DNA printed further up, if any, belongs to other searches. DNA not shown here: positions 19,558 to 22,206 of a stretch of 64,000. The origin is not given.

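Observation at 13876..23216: Complete alternative complex III with heme-expanded ActA (6 hemes) and ActE (7 hemes)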

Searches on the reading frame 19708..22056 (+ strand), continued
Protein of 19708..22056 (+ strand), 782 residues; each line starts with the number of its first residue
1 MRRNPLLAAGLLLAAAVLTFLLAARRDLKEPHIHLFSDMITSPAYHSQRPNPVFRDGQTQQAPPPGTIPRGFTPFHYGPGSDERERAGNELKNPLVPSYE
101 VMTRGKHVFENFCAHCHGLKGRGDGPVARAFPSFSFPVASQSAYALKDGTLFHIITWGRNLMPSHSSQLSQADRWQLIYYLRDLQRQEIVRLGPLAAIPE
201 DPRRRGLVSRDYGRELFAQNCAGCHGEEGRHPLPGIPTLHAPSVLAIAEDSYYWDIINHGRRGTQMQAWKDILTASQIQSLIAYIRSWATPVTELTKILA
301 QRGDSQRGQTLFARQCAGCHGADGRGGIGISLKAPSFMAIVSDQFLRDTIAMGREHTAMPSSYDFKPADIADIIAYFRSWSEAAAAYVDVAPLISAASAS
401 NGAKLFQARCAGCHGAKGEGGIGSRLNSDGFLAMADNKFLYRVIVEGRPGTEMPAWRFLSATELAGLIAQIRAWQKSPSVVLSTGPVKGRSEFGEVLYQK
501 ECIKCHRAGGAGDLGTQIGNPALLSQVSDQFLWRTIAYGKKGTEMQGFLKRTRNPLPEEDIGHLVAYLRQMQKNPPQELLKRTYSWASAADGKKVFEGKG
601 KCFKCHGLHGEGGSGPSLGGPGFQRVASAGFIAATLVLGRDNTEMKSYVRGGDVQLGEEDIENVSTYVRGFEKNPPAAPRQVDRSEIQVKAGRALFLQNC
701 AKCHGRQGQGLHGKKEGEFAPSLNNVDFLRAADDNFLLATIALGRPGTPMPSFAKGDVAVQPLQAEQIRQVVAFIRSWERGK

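Call 71: fold_search(model_id=the predicted structure, library=pdb)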
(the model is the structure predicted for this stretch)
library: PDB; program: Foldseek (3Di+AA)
matches with E <= 10: 202; with E <= 0.001: 15
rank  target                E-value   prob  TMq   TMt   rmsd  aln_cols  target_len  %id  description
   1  6f0k_E                1.8e-06  1.00  0.14  0.53  10.2       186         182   28  Alternative complex III (released 2018-05-09)
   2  6btm_E                7.6e-06  1.00  0.15  0.63   6.8       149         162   34  Structure of Alternative Complex III from Flavobacterium johnsoniae (Wild Type) (released 2018-05-09)
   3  7qhm_C                3.2e-05  1.00  0.10  0.31  17.3       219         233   21  Cytochrome bcc-aa3 supercomplex (respiratory supercomplex III2/IV2) from Corynebacterium glutamicum (stigmatellin and  (released 2022-05-18)
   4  6h5l_B                3.7e-05  1.00  0.17  0.49   5.1       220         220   19  Kuenenia stuttgartiensis reducing HAO-like protein complex Kustc0457/Kustc0458 (released 2019-04-10)
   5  8k9e_E                4.2e-05  1.00  0.14  0.58   8.9       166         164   24  Cryo-EM structure of the photosynthetic alternative complex III from Chloroflexus aurantiacus at 3.3 angstrom (released 2024-03-06)
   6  5lo9_A                4.4e-05  0.99  0.10  0.15  24.0       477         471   16  Thiosulfate dehydrogenase (TsdBA) from Marichromatium purpuratum - "as isolated" form (released 2016-10-12)
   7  6lod_E                5.6e-05  1.00  0.14  0.58   9.0       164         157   23  Cryo-EM structure of the air-oxidized photosynthetic alternative complex III from Roseiflexus castenholzii (released 2020-11-04)
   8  5lo9_B                6.8e-05  0.97  0.11  0.15  20.9       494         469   21  Thiosulfate dehydrogenase (TsdBA) from Marichromatium purpuratum - "as isolated" form (released 2016-10-12)
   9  9vr0_MODEL_1_A        1.3e-04  1.00  0.13  0.76   2.8       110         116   28  NMR solution structure of termini-truncated oxidized cytochrome c552 from Thioalkalivibrio paradoxus (released 2025-07-30)
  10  6adq_C                1.4e-04  1.00  0.09  0.29  16.3       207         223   25  Respiratory Complex CIII2CIV2SOD2 from Mycobacterium smegmatis (released 2018-11-14)
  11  7rh6_O                1.9e-04  1.00  0.10  0.31  16.2       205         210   23  Mycobacterial CIII2CIV2 supercomplex, inhibitor free, -Lpqe cyt cc open (released 2021-08-04)
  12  7e1v_O                2.4e-04  1.00  0.10  0.32  15.2       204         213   22  Cryo-EM structure of apo hybrid respiratory supercomplex consisting of Mycobacterium tuberculosis complexIII and Mycob (released 2021-10-13)
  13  7o9u_MODEL_1_A        3.1e-04  1.00  0.13  0.57  13.2       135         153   27  Solution structure of oxidized cytochrome c552 from Thioalkalivibrio paradoxus (released 2021-05-05)
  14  7q21_C                3.6e-04  1.00  0.10  0.31  17.3       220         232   20  III2-IV2 respiratory supercomplex from Corynebacterium glutamicum (released 2022-02-02)
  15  7e1w_O                4.5e-04  1.00  0.10  0.30  16.3       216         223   21  Cryo-EM structure of hybrid respiratory supercomplex consisting of Mycobacterium tuberculosis complexIII and Mycobacte (released 2021-10-27)
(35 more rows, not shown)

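Call 75: find_related_loci(query=A6, collection=metagenome_contigs, flank=10000)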
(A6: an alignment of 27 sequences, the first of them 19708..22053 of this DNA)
Query A6 (782 aa) in metagenome_contigs; peptide patterns used: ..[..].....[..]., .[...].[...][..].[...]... (x = any residue, [..] = any of these).
600 stretches matched a pattern (row limit reached: there are more); 453 encode a relative of the query (tblastn E <= 1e-3); the best 80 are kept; 80 distinct loci.
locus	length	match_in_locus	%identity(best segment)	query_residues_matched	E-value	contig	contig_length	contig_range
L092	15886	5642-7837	29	86-779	1e-72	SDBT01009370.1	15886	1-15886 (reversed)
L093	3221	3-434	48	168-779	4e-33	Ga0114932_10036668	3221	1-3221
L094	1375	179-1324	29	102-782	1e-31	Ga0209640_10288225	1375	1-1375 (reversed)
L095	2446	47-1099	27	178-782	4e-29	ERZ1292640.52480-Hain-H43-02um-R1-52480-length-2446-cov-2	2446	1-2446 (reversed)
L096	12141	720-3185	37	213-776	9e-29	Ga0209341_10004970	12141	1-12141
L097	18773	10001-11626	25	98-780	3e-28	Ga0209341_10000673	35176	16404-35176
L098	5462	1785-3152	31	101-777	8e-27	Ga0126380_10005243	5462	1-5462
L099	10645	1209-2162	29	96-779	6e-27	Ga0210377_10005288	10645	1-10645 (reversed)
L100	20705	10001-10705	33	104-782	4e-26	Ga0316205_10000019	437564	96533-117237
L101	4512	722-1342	40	215-780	2e-26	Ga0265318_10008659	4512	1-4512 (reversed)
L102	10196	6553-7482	29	90-779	2e-26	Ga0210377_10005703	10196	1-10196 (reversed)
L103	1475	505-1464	29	95-750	6e-27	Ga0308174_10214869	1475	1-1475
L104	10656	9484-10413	29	96-779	3e-26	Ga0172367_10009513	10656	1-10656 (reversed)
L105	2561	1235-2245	29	72-779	3e-25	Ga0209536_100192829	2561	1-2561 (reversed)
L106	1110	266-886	38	216-780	1e-24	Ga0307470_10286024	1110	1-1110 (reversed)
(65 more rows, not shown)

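Call 92: list_cluster_members(proteins=[P0001, P0121])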
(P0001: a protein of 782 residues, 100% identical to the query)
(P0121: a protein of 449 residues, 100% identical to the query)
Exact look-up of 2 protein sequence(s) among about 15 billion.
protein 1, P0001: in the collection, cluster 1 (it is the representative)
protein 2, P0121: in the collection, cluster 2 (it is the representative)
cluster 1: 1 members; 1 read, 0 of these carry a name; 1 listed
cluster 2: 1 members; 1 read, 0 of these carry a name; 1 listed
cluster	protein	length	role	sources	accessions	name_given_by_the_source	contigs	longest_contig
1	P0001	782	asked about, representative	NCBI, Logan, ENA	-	-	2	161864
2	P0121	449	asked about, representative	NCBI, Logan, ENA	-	-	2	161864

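Call 97: find_encoding_contigs(protein=P0025, flank=10000, max_places=1)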
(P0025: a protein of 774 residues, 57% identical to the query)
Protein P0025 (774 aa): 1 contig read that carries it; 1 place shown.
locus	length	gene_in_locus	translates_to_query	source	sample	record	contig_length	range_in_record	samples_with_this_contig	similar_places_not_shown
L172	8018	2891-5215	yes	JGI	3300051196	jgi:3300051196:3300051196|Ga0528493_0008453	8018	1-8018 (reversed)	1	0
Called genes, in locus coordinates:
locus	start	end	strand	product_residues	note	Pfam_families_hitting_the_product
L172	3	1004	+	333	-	?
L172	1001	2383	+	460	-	PF03916:NrfD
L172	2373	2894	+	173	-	PF11821:ActD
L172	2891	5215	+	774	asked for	PF00034:Cytochrom_C (weak), PF13442:Cytochrome_CBB3, PF00034:Cytochrom_C (weak), PF13442:Cytochrome_CBB3, PF13442:Cytochrome_CBB3, PF13442:Cytochrome_CBB3, PF00034:Cytochrom_C, PF13442:Cytochrome_CBB3, +8 more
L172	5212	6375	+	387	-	-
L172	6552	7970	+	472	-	-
